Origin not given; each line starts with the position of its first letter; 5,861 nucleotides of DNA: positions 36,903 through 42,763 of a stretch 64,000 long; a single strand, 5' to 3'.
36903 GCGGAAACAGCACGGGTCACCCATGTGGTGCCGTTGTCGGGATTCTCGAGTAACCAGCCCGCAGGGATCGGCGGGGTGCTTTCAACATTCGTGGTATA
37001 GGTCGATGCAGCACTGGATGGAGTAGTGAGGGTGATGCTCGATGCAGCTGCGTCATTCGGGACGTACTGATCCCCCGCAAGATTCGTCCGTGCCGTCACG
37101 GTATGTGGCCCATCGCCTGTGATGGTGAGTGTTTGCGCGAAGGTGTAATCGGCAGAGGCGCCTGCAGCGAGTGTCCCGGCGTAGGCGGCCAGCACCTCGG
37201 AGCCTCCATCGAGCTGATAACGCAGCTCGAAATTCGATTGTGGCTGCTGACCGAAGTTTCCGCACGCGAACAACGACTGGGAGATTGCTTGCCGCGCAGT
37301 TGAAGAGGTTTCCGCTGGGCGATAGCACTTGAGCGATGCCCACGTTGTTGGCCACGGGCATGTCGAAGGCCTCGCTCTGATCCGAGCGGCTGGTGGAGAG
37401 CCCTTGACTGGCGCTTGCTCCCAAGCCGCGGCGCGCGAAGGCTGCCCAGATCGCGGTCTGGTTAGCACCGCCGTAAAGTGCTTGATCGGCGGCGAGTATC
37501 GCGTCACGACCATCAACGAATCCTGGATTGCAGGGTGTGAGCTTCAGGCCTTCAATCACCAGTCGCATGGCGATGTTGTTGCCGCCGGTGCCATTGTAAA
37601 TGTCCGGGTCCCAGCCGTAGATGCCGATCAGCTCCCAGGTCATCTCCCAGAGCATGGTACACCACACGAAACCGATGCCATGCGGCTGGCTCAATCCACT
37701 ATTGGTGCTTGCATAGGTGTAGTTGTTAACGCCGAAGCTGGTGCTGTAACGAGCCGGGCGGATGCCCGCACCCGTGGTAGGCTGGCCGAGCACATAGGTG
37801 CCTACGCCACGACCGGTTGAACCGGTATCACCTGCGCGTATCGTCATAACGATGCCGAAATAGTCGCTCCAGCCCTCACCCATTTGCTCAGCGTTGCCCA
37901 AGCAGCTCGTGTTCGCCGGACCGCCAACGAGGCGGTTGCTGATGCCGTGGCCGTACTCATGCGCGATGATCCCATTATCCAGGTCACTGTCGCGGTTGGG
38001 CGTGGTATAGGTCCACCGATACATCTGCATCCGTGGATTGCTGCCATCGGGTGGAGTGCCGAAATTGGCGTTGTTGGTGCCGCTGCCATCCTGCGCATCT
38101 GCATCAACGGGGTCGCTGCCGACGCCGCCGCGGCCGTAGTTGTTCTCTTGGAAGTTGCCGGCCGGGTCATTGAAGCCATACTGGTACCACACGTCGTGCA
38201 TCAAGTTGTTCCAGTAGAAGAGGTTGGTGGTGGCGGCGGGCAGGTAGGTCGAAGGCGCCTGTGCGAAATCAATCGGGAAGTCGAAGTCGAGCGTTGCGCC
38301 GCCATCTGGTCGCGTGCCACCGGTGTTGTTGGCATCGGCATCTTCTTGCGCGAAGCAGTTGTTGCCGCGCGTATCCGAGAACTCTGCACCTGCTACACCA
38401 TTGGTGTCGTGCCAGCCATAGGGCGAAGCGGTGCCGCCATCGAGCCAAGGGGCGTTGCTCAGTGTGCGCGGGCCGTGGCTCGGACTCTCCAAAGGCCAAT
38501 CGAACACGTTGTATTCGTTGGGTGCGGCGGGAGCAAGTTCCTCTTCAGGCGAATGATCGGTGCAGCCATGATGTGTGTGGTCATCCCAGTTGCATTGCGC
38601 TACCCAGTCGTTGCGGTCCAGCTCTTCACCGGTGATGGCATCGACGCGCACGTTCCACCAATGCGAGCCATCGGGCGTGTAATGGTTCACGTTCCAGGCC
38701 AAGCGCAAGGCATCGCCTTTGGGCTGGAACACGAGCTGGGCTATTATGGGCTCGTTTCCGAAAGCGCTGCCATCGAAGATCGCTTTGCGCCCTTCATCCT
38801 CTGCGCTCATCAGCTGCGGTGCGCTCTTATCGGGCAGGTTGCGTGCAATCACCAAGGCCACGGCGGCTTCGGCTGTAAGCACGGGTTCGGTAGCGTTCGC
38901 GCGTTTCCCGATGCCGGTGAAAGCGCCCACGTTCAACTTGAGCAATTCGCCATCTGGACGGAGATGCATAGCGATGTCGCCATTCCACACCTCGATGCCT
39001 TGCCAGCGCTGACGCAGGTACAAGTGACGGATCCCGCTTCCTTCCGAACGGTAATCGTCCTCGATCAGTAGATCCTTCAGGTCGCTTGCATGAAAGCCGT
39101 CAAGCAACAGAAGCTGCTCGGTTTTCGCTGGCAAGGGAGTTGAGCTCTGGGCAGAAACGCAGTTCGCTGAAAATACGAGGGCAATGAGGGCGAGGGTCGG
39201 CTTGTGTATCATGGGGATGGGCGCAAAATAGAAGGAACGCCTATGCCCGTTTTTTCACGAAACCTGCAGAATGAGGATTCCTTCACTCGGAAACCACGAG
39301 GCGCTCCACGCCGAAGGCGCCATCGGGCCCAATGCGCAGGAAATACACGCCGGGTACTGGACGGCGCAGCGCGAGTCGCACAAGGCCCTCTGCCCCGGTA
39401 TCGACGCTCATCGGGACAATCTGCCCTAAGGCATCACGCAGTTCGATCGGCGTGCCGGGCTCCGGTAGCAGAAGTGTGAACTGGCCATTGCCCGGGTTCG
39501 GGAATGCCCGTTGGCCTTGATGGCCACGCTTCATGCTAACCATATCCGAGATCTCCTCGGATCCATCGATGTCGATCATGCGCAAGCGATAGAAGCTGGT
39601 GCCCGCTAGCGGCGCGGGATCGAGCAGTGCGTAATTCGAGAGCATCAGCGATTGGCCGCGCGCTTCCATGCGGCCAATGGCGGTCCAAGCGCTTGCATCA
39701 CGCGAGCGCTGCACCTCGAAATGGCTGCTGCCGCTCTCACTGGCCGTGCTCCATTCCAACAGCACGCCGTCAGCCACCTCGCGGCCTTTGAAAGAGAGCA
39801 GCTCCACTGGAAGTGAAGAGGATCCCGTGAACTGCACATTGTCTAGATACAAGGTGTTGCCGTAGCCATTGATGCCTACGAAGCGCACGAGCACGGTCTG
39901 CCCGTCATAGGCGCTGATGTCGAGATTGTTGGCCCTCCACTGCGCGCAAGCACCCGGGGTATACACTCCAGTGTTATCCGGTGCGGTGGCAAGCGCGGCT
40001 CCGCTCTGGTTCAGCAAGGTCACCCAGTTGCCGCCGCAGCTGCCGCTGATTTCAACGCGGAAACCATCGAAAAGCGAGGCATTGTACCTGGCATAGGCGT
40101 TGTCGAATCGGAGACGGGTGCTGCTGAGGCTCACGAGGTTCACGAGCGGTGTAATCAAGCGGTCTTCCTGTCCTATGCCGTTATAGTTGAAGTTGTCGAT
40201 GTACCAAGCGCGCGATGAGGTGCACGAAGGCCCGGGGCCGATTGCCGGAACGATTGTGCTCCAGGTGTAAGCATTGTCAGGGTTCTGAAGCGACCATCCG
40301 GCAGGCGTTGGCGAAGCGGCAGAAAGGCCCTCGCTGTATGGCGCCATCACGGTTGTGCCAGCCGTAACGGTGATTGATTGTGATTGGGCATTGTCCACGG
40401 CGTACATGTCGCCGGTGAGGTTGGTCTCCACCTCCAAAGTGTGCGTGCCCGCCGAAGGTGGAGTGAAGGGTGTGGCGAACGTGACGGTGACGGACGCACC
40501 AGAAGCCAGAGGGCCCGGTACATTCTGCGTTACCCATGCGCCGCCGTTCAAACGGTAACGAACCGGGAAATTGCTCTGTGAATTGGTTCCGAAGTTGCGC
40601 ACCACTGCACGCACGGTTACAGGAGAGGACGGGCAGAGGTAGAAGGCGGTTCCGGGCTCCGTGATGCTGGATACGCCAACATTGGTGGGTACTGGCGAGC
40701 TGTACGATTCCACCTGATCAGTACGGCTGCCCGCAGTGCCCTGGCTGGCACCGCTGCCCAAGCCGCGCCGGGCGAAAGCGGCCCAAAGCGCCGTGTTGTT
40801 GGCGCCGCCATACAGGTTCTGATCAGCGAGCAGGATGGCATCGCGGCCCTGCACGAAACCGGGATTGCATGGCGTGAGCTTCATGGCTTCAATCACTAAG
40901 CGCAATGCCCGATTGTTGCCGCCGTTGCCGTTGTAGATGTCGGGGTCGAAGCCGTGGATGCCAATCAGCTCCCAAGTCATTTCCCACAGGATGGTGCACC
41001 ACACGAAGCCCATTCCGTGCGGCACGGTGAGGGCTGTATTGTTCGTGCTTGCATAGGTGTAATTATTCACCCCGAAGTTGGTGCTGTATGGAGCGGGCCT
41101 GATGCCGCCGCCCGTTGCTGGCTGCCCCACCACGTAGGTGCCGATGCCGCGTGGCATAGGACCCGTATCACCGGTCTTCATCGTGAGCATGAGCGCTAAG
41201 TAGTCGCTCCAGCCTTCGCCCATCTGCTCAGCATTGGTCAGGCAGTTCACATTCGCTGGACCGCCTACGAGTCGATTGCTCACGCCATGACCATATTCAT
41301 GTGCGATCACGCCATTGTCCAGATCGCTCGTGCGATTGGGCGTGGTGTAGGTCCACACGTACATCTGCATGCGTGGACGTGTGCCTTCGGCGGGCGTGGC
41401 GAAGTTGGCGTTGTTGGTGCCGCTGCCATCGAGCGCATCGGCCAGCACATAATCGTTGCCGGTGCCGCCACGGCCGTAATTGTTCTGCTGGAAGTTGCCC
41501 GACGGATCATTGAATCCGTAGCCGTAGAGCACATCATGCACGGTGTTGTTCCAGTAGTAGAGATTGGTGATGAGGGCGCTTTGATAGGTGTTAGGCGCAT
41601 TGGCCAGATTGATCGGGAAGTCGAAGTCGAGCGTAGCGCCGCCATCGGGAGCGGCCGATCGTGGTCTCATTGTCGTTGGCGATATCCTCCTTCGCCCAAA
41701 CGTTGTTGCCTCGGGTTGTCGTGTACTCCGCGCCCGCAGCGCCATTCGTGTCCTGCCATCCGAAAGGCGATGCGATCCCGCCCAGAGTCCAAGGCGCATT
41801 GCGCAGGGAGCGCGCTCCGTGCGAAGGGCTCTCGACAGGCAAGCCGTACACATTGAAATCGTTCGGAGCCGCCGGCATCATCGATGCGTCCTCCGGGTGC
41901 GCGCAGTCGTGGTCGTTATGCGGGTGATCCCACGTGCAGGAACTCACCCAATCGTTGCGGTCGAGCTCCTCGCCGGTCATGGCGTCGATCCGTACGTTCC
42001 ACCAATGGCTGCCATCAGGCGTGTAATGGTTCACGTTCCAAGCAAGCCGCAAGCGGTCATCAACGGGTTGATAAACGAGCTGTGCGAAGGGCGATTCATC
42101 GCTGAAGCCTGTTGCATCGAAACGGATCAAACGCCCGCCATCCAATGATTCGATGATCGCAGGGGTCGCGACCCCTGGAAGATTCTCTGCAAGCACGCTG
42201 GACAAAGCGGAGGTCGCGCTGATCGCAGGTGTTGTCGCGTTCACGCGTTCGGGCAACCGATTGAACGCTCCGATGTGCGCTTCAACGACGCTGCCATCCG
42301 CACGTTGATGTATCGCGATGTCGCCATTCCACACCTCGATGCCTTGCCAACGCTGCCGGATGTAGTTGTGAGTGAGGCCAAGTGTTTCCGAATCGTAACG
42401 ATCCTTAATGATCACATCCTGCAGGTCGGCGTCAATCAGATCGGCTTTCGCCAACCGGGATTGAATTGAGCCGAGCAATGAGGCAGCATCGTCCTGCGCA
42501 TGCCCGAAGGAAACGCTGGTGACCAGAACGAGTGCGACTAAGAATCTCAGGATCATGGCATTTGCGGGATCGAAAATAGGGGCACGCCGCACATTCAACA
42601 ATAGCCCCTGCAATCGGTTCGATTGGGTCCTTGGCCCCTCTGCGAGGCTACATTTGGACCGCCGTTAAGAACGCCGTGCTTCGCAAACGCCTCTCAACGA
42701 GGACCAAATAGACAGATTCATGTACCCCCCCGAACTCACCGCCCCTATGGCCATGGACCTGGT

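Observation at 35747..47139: One roughly 230-aa dockerin-like C-terminal module shared by an M36 protease and a 1307-aa BNR protein, while the tandem M36 paralog carries a classic T9SS CTD instead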

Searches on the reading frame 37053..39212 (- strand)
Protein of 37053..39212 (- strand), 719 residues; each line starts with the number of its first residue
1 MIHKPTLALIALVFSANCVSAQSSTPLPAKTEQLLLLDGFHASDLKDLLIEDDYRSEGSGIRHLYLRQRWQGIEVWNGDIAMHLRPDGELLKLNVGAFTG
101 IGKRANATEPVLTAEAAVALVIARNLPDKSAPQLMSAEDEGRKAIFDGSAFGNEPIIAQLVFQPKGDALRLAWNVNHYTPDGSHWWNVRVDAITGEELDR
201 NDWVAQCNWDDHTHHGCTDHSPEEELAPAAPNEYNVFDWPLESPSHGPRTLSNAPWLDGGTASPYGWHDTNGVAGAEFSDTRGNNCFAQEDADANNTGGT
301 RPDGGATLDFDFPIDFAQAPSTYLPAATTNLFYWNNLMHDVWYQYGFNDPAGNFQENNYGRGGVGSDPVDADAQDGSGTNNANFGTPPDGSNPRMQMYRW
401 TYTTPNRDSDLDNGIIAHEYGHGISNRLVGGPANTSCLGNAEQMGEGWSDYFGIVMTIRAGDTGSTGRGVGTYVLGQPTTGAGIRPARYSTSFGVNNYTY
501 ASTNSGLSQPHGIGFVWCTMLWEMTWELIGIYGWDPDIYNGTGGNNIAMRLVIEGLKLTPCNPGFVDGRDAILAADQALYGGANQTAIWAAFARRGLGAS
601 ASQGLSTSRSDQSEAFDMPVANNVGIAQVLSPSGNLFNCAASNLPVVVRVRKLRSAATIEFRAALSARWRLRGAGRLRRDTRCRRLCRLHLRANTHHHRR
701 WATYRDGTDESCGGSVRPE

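Call 5: search_protein_families(library=pfam, proteins=[window:37053-39212:-], max_evalue=0.01)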
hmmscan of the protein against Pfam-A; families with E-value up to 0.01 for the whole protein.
window:37053-39212:- (719 aa): 2 families
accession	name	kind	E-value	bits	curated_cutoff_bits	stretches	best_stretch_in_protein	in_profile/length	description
PF02128.21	Peptidase_M36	-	1.4e-144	482.3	23.3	1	233-601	1-368/368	Fungalysin metallopeptidase (M36)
PF07504.19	FTP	-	1.7e-09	37.8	21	1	47-91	2-45/51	Fungalysin/Thermolysin Propeptide Motif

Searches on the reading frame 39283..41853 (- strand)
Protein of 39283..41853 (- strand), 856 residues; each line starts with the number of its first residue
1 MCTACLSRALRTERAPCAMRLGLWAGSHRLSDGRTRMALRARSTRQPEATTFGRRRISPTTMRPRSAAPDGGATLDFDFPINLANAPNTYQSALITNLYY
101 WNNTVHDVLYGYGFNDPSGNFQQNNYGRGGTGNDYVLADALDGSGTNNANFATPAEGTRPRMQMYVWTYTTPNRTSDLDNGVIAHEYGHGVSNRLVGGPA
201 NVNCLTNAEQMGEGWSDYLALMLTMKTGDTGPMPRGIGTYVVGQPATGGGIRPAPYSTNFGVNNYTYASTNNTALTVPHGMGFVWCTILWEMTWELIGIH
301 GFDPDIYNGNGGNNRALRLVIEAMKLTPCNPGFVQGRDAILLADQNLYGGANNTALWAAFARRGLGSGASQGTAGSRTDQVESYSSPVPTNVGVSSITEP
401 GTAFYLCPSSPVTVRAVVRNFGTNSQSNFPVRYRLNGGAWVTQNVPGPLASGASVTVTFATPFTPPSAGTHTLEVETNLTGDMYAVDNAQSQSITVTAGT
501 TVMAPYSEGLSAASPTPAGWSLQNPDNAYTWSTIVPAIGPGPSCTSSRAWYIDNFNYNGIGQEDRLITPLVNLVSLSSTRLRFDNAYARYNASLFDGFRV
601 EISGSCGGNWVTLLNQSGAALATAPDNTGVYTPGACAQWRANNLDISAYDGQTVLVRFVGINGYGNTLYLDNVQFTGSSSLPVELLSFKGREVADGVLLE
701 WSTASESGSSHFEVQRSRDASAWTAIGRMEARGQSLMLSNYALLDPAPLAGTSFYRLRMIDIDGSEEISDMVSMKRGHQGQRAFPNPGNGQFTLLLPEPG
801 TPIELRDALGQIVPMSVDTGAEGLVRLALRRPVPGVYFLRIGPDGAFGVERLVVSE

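Call 5: search_protein_families(library=pfam, proteins=[window:39283-41853:-], max_evalue=0.01)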
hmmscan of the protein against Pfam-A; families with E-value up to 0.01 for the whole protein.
window:39283-41853:- (856 aa): 3 families
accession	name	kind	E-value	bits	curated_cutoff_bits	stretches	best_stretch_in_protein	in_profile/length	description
PF02128.21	Peptidase_M36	-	1.1e-123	413.5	23.3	1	63-369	63-368/368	Fungalysin metallopeptidase (M36)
PF07705.17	CARDB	-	3.1e-07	31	22.7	1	408-477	17-83/101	CARDB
PF18962.6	Por_Secre_tail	-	0.0031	18.2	27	1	784-853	2-74/75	Secretion system C-terminal sorting domain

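Call 6: search_protein_families(library=ncbifam, proteins=[window:39283-41853:-], max_evalue=1)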
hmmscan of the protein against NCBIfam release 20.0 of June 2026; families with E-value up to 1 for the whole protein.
window:39283-41853:- (856 aa): 5 families
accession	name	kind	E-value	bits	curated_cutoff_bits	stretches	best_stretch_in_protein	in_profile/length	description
NF038113.1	T9SSA_dep_M36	equivalog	4.4e-164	547.9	885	2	173-395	557-786/869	T9SS-dependent M36 family metallopeptidase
NF038111.1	rhom_dep_M36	equivalog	4.6e-64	216.5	1700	2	172-386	621-839/1315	rhombosortase-dependent M36 family metallopeptidase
NF038112.1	myxo_dep_M36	subfamily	1.8e-63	214.3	1500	2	175-684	628-1175/1604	myxosortase-dependent M36 family metallopeptidase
NF038128.1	choice_anch_J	domain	3.3e-09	37.2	30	1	507-674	3-161/162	choice-of-anchor J domain-containing protein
TIGR04183.1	Por_Secre_tail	domain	3.2e-06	27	23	1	784-846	2-63/72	T9SS type A sorting domain-containing protein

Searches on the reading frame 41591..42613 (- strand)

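Call 5: search_protein_families(library=pfam, proteins=[window:41591-42613:-], max_evalue=0.01)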
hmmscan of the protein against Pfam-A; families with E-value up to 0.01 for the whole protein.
window:41591-42613:- (340 aa): 3 families
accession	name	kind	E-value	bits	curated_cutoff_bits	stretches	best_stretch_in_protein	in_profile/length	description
PF07504.19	FTP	-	7.2e-10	39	21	1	68-112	5-47/51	Fungalysin/Thermolysin Propeptide Motif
PF02128.21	Peptidase_M36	-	1.1e-09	38.4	23.3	1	253-317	2-62/368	Fungalysin metallopeptidase (M36)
PF03413.25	PepSY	-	0.002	18.8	24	1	184-219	25-59/60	Peptidase propeptide and YPEB domain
